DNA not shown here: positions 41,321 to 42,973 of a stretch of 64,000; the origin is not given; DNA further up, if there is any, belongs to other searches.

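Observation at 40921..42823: Two-gene module: fused monoheme cytochrome/beta-barrel (Cyc2-like architecture) plus soluble cytochrome c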

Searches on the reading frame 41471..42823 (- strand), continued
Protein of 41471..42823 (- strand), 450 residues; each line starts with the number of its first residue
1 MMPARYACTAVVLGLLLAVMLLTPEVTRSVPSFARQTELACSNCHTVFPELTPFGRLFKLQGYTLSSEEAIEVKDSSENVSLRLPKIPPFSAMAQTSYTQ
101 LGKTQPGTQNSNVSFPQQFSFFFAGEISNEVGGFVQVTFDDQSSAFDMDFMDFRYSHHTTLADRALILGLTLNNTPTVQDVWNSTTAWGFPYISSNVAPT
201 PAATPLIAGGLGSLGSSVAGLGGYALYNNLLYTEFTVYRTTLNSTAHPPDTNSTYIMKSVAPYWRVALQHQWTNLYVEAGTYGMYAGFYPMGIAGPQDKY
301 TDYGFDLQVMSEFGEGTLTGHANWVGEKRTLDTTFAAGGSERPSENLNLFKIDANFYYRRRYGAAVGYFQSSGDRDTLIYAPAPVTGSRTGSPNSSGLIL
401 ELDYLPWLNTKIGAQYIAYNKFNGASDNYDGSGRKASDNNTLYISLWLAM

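Call 69: search_protein_families(library=pfam, proteins=[L028:5238-7289:+, L028:10225-10758:+, L028:10769-12739:+, L028:13035-14234:+, L028:14544-15092:+, L027:3398-4810:+, L027:4889-7339:+, L027:9762-10352:+, L027:10406-12565:+, L027:12606-13301:+], max_evalue=0.0001)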
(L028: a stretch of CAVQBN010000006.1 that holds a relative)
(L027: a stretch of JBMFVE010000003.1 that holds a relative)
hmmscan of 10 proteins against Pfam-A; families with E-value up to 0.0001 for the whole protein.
L028:5238-7289:+ (683 aa): 2 families
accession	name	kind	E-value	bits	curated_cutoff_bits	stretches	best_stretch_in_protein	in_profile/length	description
PF05649.18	Peptidase_M13_N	-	4.9e-127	424.9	32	1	47-427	1-381/381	Peptidase family M13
PF01431.27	Peptidase_M13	-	4e-72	242.6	24.5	1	479-676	1-201/205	Peptidase family M13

L028:10225-10758:+ (177 aa): 1 family
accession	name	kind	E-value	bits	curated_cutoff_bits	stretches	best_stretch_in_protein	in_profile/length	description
PF00355.32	Rieske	-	2.9e-10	40.4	20.3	1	89-152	24-88/88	Rieske [2Fe-2S] domain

L028:10769-12739:+ (656 aa): 6 families
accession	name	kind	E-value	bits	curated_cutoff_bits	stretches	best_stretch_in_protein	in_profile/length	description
PF00033.24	Cytochrome_B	-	6e-45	153.8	27.2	1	27-211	6-189/189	Cytochrome b/b6/petB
PF13631.11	Cytochrom_B_N_2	-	1.2e-42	146.2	27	1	93-259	2-168/169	Cytochrome b(N-terminal)/b6/petB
PF00034.26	Cytochrom_C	-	3.3e-20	73.6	21.3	2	512-610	1-89/90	Cytochrome c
PF13442.11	Cytochrome_CBB3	-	1.5e-15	57.7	27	2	511-607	2-68/68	Cytochrome C oxidase, cbb3-type, subunit III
PF00032.22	Cytochrom_B_C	-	2.2e-09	37.9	20.7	1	260-348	1-86/102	Cytochrome b(C-terminal)/b6/petD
PF02433.20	FixO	-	2.9e-07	30.6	29.6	0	394-440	101-146/219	Cytochrome C oxidase, mono-heme subunit/FixO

L028:13035-14234:+ (399 aa): 1 family
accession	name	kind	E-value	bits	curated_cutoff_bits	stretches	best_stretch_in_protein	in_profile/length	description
PF09992.14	NAGPA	-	4.1e-33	115.4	25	1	235-394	22-168/169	Phosphodiester glycosidase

L028:14544-15092:+ (182 aa): 2 families
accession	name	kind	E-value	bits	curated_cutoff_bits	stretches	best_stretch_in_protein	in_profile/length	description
PF00034.26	Cytochrom_C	-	7.2e-11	43.7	21.3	1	94-180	1-89/90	Cytochrome c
PF13442.11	Cytochrome_CBB3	-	1.6e-06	28.7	27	1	94-142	3-48/68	Cytochrome C oxidase, cbb3-type, subunit III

L027:3398-4810:+ (470 aa): 6 families
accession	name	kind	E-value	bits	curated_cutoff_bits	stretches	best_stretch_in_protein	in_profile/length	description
PF00158.32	Sigma54_activat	-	3.6e-68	228.9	20.2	1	152-320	1-167/168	Sigma-54 interaction domain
PF00072.30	Response_reg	-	3.9e-34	117.6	30.2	1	13-122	1-110/111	Response regulator receiver domain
PF25601.1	AAA_lid_14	-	2.9e-27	94.8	27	1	326-397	1-72/87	AAA+ ATPase lid domain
PF14532.12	Sigma54_activ_2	-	5.2e-19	69.3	25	1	153-325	1-138/138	Sigma-54 interaction domain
PF07728.20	AAA_5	-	9.5e-08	32.6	22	1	177-297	1-124/139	AAA domain (dynein-related subfamily)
PF02954.25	HTH_8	-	4.9e-06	26.6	22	1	424-455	4-35/42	Bacterial regulatory protein, Fis family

L027:4889-7339:+ (816 aa): 8 families
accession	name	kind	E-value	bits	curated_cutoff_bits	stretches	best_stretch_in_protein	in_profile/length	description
PF02518.31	HATPase_c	-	3.2e-17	63.4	26.4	1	735-816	24-109/111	Histidine kinase-, DNA gyrase B-, and HSP90-like ATPase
PF08448.16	PAS_4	-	3.8e-14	53.3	23.1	1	437-545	1-110/110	PAS fold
PF13426.13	PAS_9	-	2.4e-13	50.7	27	1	441-542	1-103/103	PAS domain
PF00672.30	HAMP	-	1.2e-12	48.3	25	1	352-401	2-51/53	HAMP domain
PF02743.24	dCache_1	-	1.5e-11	44.7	45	1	45-266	5-198/240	Cache domain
PF00512.31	HisKA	-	4.7e-10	39.8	26.9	1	560-620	3-62/66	His Kinase A (phospho-acceptor) domain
PF00989.32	PAS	-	3e-08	34.1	22.6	1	432-539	2-112/113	PAS fold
PF21623.3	HK_sensor_dom_bact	-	2.4e-06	27.3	27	1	90-279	43-229/253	Bacterial histidine kinase, sensor domain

L027:9762-10352:+ (196 aa): 2 families
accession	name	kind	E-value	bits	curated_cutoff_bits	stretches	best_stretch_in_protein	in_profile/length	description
PF14522.11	Cytochrome_C7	-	1.9e-10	40.9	24.8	1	138-196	2-67/67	Cytochrome c7 and related cytochrome c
PF02085.21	Cytochrom_CIII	-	1.1e-05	26.2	22.9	0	58-113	17-63/101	Class III cytochrome C family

L027:10406-12565:+ (719 aa): 3 families
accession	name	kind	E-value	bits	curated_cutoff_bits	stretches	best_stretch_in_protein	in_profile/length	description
PF00384.28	Molybdopterin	-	1.8e-23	83.6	24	1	103-475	1-338/353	Molybdopterin oxidoreductase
PF01568.27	Molydop_binding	-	1.9e-08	34.8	26.8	1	631-714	30-109/110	Molydopterin dinucleotide binding domain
PF04879.21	Molybdop_Fe4S4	-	2e-07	31.3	22.7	1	47-100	2-55/55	Molybdopterin oxidoreductase Fe4S4 domain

L027:12606-13301:+ (231 aa): 12 families
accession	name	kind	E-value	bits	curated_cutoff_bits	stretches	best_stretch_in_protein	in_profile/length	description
PF13247.11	Fer4_11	-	5.7e-15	55.8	26.2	1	63-123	4-66/100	4Fe-4S dicluster domain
PF12838.12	Fer4_7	-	8.3e-15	55.4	27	2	100-186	1-52/52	4Fe-4S dicluster domain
PF13237.11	Fer4_10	-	4e-11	43.1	25.5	1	64-112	4-53/53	4Fe-4S dicluster domain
PF13187.11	Fer4_9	-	2.8e-10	40.5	27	2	100-187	1-52/52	4Fe-4S dicluster domain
PF00037.32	Fer4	-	4.9e-09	36.1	21.1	0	7-23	2-18/24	4Fe-4S binding domain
PF13183.11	Fer4_8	-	1.6e-08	35.4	27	0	100-151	4-57/68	4Fe-4S dicluster domain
PF12797.12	Fer4_2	-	6.2e-08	32.5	24.5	1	5-24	2-21/22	4Fe-4S binding domain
PF13534.11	Fer4_17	-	7.7e-08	33.2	22.2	0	100-151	1-49/61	4Fe-4S dicluster domain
PF12837.12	Fer4_6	-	8.9e-07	29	25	0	100-113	8-21/24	4Fe-4S binding domain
PF14697.11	Fer4_21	-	1.6e-06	28.6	35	0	67-113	6-53/59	4Fe-4S dicluster domain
PF25160.1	LdpA_Fe-S-bd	-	6.6e-06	26.3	27.6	0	71-114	4-41/49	LdpA Fe-S cluster-binding domain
PF13484.11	Fer4_16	-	4e-05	24.7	30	0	177-204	7-35/66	4Fe-4S double cluster binding domain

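Call 78: fold_search(model_id=the predicted structure, library=pdb)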
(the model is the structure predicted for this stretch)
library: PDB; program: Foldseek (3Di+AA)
matches with E <= 10: 939; with E <= 0.001: 276
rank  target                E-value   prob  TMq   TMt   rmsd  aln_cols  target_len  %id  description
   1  6ehe                  8.9e-10  1.00  0.45  0.63   6.7       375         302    9  OmpTdeltaL8 (loop L8 deletion mutant of OmpT), an outer membrane protein of Vibrio cholerae (released 2018-04-25)
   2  8wv0_A                4.2e-09  1.00  0.45  0.58   6.8       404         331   14  Outer membrane porin of Burkholderia pseudomallei (BpsOmp38) (released 2024-10-30)
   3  6ehd                  4.6e-09  1.00  0.41  0.54   8.8       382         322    8  OmpT (in-vitro folded), an outer membrane protein of Vibrio cholerae (released 2018-04-25)
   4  6ehb_C                4.9e-09  1.00  0.45  0.60   7.7       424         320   11  OmpU, an outer membrane protein, of Vibrio cholerae (released 2018-04-25)
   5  8wv0_B                6.0e-09  1.00  0.44  0.56   9.2       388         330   15  Outer membrane porin of Burkholderia pseudomallei (BpsOmp38) (released 2024-10-30)
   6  4d65_A                9.7e-09  1.00  0.45  0.56  10.6       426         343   11  Structure of porin Omp-Pst2 from P. stuartii; the asymmetric unit contains a dimer of trimers. (released 2016-03-09)
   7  4kr8_B                1.2e-08  1.00  0.45  0.57   7.3       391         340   12  Salmonella typhi OmpF complex with Daunomycin (released 2014-05-28)
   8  6ehc_A                1.3e-08  1.00  0.45  0.62   6.9       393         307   11  OmpUdeltaN (N-terminus deletion mutant of OmpU), outer membrane protein of Vibrio cholerae (released 2018-04-25)
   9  6ehf                  1.4e-08  1.00  0.45  0.60   7.8       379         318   10  OmpT (in-vitro folded), an outer membrane protein Vibrio cholerae (trimer form) (released 2018-04-25)
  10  4kr8_A                1.6e-08  1.00  0.45  0.57   7.2       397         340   12  Salmonella typhi OmpF complex with Daunomycin (released 2014-05-28)
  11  2fgq                  2.5e-08  1.00  0.46  0.60   6.5       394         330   12  High resolution X-ray structure of Omp32 in complex with malate (released 2006-01-31)
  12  8jto                  3.0e-08  1.00  0.46  0.58   9.9       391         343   12  Outer membrane porin of Burkholderia pseudomallei (BpsOmp38) in complex with ceftazidime (released 2024-06-26)
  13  6ehb_A                3.9e-08  1.00  0.45  0.60   7.8       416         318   10  OmpU, an outer membrane protein, of Vibrio cholerae (released 2018-04-25)
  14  1gfq                  5.0e-08  1.00  0.43  0.55   7.4       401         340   10  OMPF PORIN (MUTANT R82C) (released 1996-12-07)
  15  9j9n_A                5.3e-08  1.00  0.45  0.58   7.3       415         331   10  artificial mononuclear Zn-bound metalloprotein 2 (M2:Zn) (released 2025-07-02)
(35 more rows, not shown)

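Call 85: search_solved_structures(query=L053:9408-10043:+, max_evalue=0.001)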
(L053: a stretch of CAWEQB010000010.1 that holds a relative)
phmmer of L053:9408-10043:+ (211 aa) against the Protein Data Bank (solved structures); distinct sequences matched with E-value up to 0.001: 15.
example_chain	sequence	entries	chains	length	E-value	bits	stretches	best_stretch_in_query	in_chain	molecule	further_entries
1h1o_A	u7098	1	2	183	1.8e-38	135.3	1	32-211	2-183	CYTOCHROME C-552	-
6q2u_A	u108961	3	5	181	2e-26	96.1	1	32-209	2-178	Cytochrome c4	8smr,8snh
1etp_A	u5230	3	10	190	7.1e-26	94.3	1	31-210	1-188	CYTOCHROME C4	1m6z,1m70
8uf3_A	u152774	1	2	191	4.3e-20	75.4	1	42-209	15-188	Cytochrome C4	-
1cno_A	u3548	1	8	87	5.2e-14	55.6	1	32-119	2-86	CYTOCHROME C552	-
5lo9_A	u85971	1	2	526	3.3e-12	49.7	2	64-208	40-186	Cytochrome C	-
4o1w_A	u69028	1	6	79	4e-12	49.4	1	39-113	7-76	Cytochrome c552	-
2zzs_A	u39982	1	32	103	6.3e-12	48.8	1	30-114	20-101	Cytochrome c554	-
8yts_A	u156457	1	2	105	7.3e-07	32.2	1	31-114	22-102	Cytochrome C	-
3vrd_A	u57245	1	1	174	5.3e-06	29.4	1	43-180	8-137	Flavocytochrome c heme subunit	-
1fcd_C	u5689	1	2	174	1e-05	28.5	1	43-172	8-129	FLAVOCYTOCHROME C SULFIDE DEHYDROGENASE (CYTOCHROME SUBUNIT)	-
9l08_A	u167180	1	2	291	1.1e-05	28.3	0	43-108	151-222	Covalently Connected Cytochrome c555 trimer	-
6hwh_M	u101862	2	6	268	4.4e-05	26.4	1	8-209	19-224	Cytochrome bc1 complex cytochrome c subunit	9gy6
8ovc_O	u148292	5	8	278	4.9e-05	26.3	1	8-209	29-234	Cytochrome bc1 complex cytochrome c subunit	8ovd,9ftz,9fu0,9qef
6adq_C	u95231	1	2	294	5.9e-05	26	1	8-209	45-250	Cytochrome bc1 complex cytochrome c subunit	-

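Call 86: search_protein_families(library=pfam, proteins=[L079:9278-9859:+, L079:9868-12507:+, L079:12547-13011:+, L079:5820-7229:+, L053:9408-10043:+, L053:10437-10970:+, L015:9371-9919:+, L015:10232-10660:+, L015:7417-7920:+, L015:6683-7234:+], max_evalue=0.0001)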
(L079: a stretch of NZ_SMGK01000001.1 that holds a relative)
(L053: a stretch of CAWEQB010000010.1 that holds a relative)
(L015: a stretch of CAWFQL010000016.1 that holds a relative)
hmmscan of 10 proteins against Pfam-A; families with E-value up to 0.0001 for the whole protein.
L079:9278-9859:+ (193 aa): 1 family
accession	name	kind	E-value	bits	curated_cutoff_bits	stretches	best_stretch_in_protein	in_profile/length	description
PF00355.32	Rieske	-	4e-13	49.5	20.3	1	99-163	19-84/88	Rieske [2Fe-2S] domain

L079:9868-12507:+ (879 aa): 6 families
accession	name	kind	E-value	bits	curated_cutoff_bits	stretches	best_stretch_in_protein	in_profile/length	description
PF00033.24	Cytochrome_B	-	1.7e-47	162.2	27.2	1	39-224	4-188/189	Cytochrome b/b6/petB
PF00034.26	Cytochrom_C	-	3.5e-44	150.5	21.3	4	676-750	4-89/90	Cytochrome c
PF13631.11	Cytochrom_B_N_2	-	1.5e-41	142.6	27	1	107-274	2-166/169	Cytochrome b(N-terminal)/b6/petB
PF13442.11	Cytochrome_CBB3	-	1.3e-33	115.6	27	4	674-747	4-68/68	Cytochrome C oxidase, cbb3-type, subunit III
PF02433.20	FixO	-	5.6e-09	36.2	29.6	0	675-690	52-67/219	Cytochrome C oxidase, mono-heme subunit/FixO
PF00032.22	Cytochrom_B_C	-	6.4e-07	30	20.7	1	278-375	2-96/102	Cytochrome b(C-terminal)/b6/petD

L079:12547-13011:+ (154 aa): 0 families

L079:5820-7229:+ (469 aa): 1 family
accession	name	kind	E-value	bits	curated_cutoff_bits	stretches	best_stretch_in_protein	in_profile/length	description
PF02646.22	RmuC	-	6.1e-102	341.1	26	1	144-440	2-290/291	RmuC family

L053:9408-10043:+ (211 aa): 2 families
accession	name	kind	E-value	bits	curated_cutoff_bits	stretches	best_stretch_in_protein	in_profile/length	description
PF00034.26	Cytochrom_C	-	4.3e-18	66.9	21.3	2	129-210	2-88/90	Cytochrome c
PF13442.11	Cytochrome_CBB3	-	3.3e-10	40.6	27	1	146-208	13-68/68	Cytochrome C oxidase, cbb3-type, subunit III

L053:10437-10970:+ (177 aa): 0 families

L015:9371-9919:+ (182 aa): 2 families
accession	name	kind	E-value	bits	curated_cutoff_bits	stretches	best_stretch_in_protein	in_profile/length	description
PF00034.26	Cytochrom_C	-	3.9e-07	31.7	21.3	1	90-174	2-88/90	Cytochrome c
PF13442.11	Cytochrome_CBB3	-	1e-05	26.2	27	1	89-140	3-51/68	Cytochrome C oxidase, cbb3-type, subunit III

L015:10232-10660:+ (142 aa): 1 family
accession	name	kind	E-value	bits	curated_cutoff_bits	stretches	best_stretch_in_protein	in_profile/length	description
PF24709.1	DUF7670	-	1.1e-12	48.8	29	1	21-133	10-117/118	Domain of unknown function (DUF7670)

L015:7417-7920:+ (167 aa): 0 families

L015:6683-7234:+ (183 aa): 1 family
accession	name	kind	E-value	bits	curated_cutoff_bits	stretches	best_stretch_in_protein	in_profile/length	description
PF08238.18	Sel1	-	1.2e-26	92.5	30.7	3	31-70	1-36/36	Sel1 repeat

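Call 88: search_dna_similar(query=window:41471-42823:-, collection=plasmids, mode=protein, max_evalue=0.001, max_rows=30)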
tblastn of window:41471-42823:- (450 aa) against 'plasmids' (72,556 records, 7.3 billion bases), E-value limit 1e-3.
Records with a match: 15; places in all: 15; records where one place covers at least 80% of the query: 15.
Best place of each record, by identity: <60% 15.
By first word of the organism name: Ralstonia 6; Caballeronia 2; Acidiphilium 2; Paraburkholderia 1; Acidithiobacillus 1; Polymorphobacter 1; Methylocystis 1; Ideonella 1.
By predicted mobility (MOB-suite, as given by PLSDB): non-mobilizable 10; mobilizable 4; conjugative 1.
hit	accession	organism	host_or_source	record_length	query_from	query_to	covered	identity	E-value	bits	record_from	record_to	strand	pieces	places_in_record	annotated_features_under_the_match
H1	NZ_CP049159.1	Caballeronia sp. SBC1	whole organism,soil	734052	28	450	94%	40.4%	1e-76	267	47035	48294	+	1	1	cytochrome C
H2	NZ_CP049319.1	Caballeronia sp. SBC2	whole organism,soil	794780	28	450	94%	40.4%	1e-76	267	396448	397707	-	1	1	cytochrome C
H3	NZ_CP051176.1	Ralstonia solanacearum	Whole organism,tomato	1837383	29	448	93%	37.8%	4e-72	254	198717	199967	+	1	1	none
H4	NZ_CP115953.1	Ralstonia solanacearum CFBP2957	Solanum lycopersicum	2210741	29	448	93%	37.8%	6e-72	253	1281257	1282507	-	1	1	none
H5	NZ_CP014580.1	Paraburkholderia phytofirmans OLGA172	-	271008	28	449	94%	34.6%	9e-48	183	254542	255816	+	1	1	cytochrome C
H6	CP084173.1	Acidithiobacillus ferrooxidans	cell culture,River sediment polluted by ...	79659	36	450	92%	34.4%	5e-64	231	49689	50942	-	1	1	hypothetical protein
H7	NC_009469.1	Acidiphilium cryptum JF-5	-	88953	36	450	92%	34.4%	5e-64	231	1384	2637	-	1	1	hypothetical protein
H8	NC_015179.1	Acidiphilium multivorum AIU301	-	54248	36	450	91%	34.7%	2e-56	246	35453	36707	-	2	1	hypothetical protein (x2)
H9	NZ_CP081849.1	Polymorphobacter megasporae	Megaspora,lichen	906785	29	450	94%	32.3%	2e-44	173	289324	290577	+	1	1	hypothetical protein | c-type cytochrome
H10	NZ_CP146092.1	Ralstonia sp. RRA.1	-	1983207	31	448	93%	31.4%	3e-52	196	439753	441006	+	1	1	none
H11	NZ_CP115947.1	Ralstonia solanacearum MolK2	Musa sp.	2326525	31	448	93%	31.1%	1e-49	189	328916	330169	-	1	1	record has no annotation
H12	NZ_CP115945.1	Ralstonia syzygii R24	Syzygium aromaticum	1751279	31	448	93%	30.9%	1e-49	189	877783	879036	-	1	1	none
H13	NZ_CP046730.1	Ralstonia syzygii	tobacco,cell culture,leaf veins ...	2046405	31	448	93%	30.9%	2e-49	188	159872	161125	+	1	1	none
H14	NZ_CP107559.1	Methylocystis sp. MJC1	whole organism,Alpine Peat Bogs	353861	29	450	94%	30.3%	1e-54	203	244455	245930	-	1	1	hypothetical protein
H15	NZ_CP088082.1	Ideonella dechloratans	Cell culture,Activated sludge, ...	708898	24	449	95%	26.8%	4e-36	149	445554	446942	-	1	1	cytochrome C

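Call 89: get_annotated_region(hit=H1, flank=4000)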
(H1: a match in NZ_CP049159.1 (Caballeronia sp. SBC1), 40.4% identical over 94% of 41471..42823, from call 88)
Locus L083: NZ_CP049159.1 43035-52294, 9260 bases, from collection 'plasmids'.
description: Caballeronia sp. SBC1 plasmid pSBC1_3, complete sequence
organism: Caballeronia sp. SBC1 (NCBI taxid 2705548)
taxonomy: Bacteria; Pseudomonadota; Betaproteobacteria; Burkholderiales; Burkholderiaceae; Caballeronia; Caballeronia sp. SBC1
host: -; source: whole organism,soil; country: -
typing (MOB-suite, as given by PLSDB): non-mobilizable
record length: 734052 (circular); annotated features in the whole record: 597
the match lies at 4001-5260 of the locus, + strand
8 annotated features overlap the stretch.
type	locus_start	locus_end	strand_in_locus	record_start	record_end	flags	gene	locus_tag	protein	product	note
CDS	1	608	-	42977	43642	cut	-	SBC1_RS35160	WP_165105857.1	hypothetical protein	-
CDS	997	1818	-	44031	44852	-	-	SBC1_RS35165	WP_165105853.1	DNA-binding protein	-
CDS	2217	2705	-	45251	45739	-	-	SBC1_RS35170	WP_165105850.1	pyridoxamine 5'-phosphate oxidase family protein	-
CDS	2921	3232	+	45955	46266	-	-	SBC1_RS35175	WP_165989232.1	high-potential iron-sulfur protein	-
CDS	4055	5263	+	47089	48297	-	-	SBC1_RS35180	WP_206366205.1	cytochrome C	-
CDS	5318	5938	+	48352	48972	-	-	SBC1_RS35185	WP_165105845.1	c-type cytochrome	-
CDS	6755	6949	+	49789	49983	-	-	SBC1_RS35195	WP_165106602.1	hypothetical protein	-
CDS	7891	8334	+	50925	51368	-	-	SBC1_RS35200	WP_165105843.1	ester cyclase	GO:0030638 - polyketide metabolic process [Evidence IEA]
